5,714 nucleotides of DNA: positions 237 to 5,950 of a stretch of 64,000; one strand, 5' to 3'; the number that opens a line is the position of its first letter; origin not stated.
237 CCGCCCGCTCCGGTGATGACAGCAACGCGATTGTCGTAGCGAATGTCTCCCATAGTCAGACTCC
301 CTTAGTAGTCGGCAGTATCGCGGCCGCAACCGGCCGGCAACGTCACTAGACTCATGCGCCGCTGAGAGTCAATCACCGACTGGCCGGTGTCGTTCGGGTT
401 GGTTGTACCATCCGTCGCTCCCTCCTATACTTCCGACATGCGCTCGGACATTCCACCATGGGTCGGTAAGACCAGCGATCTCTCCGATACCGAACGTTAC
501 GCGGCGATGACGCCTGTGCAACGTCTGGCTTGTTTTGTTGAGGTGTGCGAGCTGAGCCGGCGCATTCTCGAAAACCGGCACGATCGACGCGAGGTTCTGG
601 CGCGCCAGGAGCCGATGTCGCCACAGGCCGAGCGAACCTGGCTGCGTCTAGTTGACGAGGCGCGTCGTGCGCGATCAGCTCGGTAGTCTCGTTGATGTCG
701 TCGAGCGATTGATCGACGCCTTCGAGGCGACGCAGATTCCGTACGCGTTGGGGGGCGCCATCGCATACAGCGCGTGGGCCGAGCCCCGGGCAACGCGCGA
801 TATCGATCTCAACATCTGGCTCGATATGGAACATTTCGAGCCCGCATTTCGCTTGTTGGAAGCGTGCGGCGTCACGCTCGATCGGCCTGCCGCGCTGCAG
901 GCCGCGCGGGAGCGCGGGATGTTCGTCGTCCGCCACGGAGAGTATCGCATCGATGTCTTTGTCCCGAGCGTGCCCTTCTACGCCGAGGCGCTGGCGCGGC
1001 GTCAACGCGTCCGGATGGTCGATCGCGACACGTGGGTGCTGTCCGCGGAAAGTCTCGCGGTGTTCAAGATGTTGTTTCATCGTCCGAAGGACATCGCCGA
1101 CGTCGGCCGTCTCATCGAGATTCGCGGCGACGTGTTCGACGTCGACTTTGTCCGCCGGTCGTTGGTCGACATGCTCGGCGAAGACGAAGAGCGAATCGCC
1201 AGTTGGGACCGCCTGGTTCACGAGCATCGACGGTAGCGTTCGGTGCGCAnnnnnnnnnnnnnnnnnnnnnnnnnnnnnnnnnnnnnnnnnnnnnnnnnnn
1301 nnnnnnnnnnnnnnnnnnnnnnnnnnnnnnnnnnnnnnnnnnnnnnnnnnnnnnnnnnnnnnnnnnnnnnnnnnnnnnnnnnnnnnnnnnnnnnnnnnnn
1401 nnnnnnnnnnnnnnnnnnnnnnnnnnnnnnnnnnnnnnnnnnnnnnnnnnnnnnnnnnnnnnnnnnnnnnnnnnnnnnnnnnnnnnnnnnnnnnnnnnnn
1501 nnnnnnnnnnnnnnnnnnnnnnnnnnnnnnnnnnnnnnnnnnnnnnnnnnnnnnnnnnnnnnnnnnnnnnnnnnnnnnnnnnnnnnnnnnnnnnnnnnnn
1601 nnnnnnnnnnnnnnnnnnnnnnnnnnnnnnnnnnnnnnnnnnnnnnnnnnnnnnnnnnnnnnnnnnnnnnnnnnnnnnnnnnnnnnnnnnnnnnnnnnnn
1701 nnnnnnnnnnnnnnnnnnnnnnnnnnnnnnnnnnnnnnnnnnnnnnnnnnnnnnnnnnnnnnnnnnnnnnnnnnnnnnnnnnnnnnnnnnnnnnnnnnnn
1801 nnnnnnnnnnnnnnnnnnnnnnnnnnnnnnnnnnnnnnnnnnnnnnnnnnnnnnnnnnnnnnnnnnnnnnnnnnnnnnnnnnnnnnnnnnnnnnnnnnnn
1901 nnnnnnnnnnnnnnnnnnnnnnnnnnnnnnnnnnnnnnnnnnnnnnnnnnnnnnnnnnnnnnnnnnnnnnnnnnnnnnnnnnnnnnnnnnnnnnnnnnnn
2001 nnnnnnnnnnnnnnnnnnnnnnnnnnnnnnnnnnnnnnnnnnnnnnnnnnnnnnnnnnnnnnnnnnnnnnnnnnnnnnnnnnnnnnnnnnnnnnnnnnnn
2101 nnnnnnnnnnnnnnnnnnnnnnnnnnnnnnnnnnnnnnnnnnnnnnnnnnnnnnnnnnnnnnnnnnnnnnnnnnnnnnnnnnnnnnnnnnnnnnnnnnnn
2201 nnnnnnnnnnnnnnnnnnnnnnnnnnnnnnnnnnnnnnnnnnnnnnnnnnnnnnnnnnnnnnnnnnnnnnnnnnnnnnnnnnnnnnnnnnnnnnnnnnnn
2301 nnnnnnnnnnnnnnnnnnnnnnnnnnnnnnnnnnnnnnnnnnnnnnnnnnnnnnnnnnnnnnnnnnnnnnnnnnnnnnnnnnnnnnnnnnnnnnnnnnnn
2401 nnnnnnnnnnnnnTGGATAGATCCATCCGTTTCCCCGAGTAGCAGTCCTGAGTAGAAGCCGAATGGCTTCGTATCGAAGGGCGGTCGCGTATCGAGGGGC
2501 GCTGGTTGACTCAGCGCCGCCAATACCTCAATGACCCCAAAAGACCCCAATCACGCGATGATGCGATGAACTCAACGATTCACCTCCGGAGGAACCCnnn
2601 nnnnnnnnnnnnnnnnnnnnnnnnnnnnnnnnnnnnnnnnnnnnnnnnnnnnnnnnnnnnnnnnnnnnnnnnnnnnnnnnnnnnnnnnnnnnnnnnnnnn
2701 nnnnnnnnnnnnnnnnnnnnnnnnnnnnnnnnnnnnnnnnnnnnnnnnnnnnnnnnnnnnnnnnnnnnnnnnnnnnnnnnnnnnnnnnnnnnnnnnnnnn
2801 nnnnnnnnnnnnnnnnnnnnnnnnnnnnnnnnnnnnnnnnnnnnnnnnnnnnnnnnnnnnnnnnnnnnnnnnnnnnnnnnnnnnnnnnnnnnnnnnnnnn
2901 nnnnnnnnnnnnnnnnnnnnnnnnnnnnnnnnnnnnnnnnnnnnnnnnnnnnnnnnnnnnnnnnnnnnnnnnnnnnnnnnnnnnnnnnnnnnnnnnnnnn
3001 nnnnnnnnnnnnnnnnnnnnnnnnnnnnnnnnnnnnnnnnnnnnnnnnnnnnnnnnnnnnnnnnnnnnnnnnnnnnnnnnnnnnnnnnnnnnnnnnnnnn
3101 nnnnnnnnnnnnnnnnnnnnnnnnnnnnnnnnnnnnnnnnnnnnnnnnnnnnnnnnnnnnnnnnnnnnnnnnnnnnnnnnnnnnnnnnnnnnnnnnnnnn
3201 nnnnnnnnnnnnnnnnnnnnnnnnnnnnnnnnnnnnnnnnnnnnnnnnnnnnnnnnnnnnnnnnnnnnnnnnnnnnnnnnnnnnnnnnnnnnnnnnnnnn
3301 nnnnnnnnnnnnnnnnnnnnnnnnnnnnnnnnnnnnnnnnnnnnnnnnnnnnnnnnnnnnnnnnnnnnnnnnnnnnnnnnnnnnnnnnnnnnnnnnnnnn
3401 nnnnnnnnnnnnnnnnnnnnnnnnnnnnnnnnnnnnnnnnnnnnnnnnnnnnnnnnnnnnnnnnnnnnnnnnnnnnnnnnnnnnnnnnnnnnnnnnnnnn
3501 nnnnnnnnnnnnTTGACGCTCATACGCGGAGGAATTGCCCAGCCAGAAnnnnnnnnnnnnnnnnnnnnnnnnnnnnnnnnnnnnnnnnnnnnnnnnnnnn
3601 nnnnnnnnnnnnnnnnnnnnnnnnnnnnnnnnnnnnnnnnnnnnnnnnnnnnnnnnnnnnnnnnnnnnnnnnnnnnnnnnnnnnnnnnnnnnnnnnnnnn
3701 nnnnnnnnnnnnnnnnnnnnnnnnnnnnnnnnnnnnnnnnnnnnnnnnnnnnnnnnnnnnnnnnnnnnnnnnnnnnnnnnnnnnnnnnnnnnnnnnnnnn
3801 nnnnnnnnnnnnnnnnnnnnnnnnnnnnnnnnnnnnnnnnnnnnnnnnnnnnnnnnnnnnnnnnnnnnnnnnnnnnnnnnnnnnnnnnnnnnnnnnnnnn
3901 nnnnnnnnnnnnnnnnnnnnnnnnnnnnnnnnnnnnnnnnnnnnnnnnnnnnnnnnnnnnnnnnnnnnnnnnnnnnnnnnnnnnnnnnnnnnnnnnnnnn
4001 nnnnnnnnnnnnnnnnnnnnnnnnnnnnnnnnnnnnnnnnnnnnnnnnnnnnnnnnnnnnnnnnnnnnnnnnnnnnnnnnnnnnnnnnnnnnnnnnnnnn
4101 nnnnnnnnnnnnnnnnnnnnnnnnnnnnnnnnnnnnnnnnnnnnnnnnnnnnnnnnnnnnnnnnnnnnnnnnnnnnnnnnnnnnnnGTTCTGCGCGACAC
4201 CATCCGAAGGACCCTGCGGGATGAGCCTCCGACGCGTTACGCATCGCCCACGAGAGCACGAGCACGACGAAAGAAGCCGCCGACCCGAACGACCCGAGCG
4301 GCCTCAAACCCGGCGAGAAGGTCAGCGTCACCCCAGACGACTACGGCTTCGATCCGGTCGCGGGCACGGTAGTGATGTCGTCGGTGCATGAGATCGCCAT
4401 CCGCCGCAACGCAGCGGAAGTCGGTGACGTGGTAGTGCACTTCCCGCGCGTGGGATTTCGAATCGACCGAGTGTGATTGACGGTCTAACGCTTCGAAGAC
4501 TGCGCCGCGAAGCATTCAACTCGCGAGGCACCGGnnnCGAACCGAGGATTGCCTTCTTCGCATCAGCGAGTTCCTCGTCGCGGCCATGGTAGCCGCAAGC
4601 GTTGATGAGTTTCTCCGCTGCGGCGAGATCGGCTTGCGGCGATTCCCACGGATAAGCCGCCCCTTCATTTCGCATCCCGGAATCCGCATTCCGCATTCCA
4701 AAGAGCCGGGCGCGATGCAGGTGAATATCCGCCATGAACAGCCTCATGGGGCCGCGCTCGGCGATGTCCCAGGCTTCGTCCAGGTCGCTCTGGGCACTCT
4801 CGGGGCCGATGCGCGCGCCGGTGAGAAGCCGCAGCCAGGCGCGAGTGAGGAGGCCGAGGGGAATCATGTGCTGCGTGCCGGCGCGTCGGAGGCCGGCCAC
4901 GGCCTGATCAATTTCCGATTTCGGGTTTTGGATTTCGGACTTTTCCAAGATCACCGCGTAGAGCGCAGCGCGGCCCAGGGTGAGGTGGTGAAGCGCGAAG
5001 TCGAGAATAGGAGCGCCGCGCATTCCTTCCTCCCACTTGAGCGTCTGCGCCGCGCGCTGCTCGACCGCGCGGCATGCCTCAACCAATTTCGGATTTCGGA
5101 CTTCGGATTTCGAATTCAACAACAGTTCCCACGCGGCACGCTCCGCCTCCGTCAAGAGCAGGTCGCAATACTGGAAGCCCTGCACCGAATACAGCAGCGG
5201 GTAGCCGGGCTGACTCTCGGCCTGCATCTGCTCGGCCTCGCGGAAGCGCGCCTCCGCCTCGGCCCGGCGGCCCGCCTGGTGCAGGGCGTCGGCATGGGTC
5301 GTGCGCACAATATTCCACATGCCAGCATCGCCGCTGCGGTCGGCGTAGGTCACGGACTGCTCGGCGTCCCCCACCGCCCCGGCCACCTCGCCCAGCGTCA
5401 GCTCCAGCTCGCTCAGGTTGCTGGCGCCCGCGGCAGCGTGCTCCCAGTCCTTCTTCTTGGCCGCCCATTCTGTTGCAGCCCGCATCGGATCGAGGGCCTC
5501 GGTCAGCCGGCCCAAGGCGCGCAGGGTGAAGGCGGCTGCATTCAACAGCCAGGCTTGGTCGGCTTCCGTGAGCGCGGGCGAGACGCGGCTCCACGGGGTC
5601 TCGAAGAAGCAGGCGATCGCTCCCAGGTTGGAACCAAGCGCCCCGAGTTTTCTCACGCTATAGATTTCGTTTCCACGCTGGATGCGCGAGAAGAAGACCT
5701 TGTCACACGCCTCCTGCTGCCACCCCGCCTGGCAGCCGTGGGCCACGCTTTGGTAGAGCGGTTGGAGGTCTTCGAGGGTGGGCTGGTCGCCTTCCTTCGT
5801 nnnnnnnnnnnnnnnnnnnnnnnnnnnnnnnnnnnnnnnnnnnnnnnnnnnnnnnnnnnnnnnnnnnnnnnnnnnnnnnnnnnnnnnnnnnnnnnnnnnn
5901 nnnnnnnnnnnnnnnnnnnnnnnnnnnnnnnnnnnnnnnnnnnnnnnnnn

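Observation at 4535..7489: TIR–NB-ARC–TPR STAND NTPase embedded between toxin–antitoxin-like pairs: candidate NLR-type antiphage defense gene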

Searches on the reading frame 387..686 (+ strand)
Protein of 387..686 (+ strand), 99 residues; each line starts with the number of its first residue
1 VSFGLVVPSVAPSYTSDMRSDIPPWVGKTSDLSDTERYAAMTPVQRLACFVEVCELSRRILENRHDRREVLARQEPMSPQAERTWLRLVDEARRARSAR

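Call 3: search_protein_families(library=pfam, proteins=[window:387-686:+], max_evalue=0.01)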
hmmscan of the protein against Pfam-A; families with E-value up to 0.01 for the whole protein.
window:387-686:+ (99 aa): 1 family
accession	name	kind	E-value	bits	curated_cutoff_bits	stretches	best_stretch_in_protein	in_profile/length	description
PF15612.11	WHIM1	-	0.0084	16.1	19.1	0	25-56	4-34/46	WSTF, HB1, Itc1p, MBD9 motif 1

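Call 4: search_protein_families(library=padloc, proteins=[window:387-686:+], max_evalue=0.01)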
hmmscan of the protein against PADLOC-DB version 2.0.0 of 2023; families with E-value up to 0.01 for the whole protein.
window:387-686:+ (99 aa): 0 families

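Call 5: search_protein_families(library=ncbifam, proteins=[window:387-686:+], max_evalue=0.01)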
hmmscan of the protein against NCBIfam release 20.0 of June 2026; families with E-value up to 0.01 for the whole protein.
window:387-686:+ (99 aa): 0 families

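Call 55: search_protein_families(library=pfam, proteins=[window:387-686:+], max_evalue=5)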
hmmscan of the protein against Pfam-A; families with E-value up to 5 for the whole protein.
window:387-686:+ (99 aa): 1 family
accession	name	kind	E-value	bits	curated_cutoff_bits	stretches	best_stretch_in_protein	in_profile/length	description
PF15612.11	WHIM1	-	0.0084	16.1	19.1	1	25-56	4-34/46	WSTF, HB1, Itc1p, MBD9 motif 1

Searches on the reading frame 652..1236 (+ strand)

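Call 3: search_protein_families(library=pfam, proteins=[window:652-1236:+], max_evalue=0.01)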
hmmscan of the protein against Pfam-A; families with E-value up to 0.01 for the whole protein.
window:652-1236:+ (194 aa): 1 family
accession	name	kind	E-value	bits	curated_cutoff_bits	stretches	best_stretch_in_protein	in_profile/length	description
PF14907.12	NTP_transf_5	-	0.00027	21.1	31.2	1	12-149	55-196/249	Uncharacterised nucleotidyltransferase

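Call 4: search_protein_families(library=padloc, proteins=[window:652-1236:+], max_evalue=0.01)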
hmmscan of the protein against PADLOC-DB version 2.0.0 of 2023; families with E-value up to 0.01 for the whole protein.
window:652-1236:+ (194 aa): 0 families

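Call 5: search_protein_families(library=ncbifam, proteins=[window:652-1236:+], max_evalue=0.01)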
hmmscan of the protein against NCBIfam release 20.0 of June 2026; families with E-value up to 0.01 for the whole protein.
window:652-1236:+ (194 aa): 0 families

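Call 55: search_protein_families(library=pfam, proteins=[window:652-1236:+], max_evalue=5)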
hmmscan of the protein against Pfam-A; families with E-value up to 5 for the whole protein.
window:652-1236:+ (194 aa): 3 families
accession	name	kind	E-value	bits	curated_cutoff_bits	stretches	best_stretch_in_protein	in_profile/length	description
PF14907.12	NTP_transf_5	-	0.00027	21.1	31.2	1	12-149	55-196/249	Uncharacterised nucleotidyltransferase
PF08843.17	AbiEii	-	0.013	15.8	22.5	1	27-156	13-170/238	Nucleotidyl transferase AbiEii toxin, Type IV TA system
PF19502.5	DUF6036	-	0.031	14.5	23.6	1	118-153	77-117/164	Nucleotidyltransferase of unknown function (DUF6036)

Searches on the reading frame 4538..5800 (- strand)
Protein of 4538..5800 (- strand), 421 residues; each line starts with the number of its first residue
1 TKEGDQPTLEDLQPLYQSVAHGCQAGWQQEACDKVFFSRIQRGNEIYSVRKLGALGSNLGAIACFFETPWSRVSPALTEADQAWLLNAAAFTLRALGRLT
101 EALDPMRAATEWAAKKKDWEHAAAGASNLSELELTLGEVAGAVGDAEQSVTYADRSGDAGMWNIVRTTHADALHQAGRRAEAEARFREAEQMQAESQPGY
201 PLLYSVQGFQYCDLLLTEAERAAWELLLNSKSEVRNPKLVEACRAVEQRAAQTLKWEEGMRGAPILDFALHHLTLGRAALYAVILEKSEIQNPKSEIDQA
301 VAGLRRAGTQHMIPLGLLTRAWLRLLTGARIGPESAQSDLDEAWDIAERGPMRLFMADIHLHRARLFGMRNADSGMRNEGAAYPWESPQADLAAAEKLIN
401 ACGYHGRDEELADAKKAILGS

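Call 28: search_protein_families(library=pfam, proteins=[window:4538-5800:-], max_evalue=10)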
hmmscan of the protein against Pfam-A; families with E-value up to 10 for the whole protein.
seq(421 aa): 4 families
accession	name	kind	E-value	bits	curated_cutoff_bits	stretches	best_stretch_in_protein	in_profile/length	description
PF13424.12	TPR_12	-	0.00093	19.8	30.1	2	81-150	1-72/77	Tetratricopeptide repeat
PF12968.13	DUF3856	-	0.004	17.6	27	1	127-196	59-133/143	Domain of Unknown Function (DUF3856)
PF13374.12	TPR_10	-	0.065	13.7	27.5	1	83-109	2-28/42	Tetratricopeptide repeat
PF07719.23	TPR_2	-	4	8.2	27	0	85-104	3-22/34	Tetratricopeptide repeat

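Call 85: search_protein_representatives(protein=window:4538-5794:-)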
Query: 419 residues. Proteins with E-value up to 0.001 (for the whole library): 4215; up to 1e-10: 3019; up to 1e-30: 1512. The best 150 are listed.
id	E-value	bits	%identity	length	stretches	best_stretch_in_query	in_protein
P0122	7.3e-150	516.1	64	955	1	1-418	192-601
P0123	3.1e-149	514.0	64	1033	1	1-418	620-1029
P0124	1.8e-147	508.2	66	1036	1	1-416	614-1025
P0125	1.7e-146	505.0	62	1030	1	1-418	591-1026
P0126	5.1e-146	503.4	67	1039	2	1-287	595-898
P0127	9.2e-144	496.0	61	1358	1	1-416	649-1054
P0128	3.7e-143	494.0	63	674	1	1-415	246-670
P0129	2.8e-142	491.1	65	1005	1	4-417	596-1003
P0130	1.8e-137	475.2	59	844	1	1-415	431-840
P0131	2.8e-137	474.6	57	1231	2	3-417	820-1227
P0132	1.7e-133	462.1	65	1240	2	5-320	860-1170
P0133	1.9e-130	452.1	61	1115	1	3-415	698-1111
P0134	2.0e-130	452.0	57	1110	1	2-418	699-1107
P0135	1.8e-126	439.0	61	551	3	1-229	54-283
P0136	2.1e-126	438.8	61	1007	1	5-415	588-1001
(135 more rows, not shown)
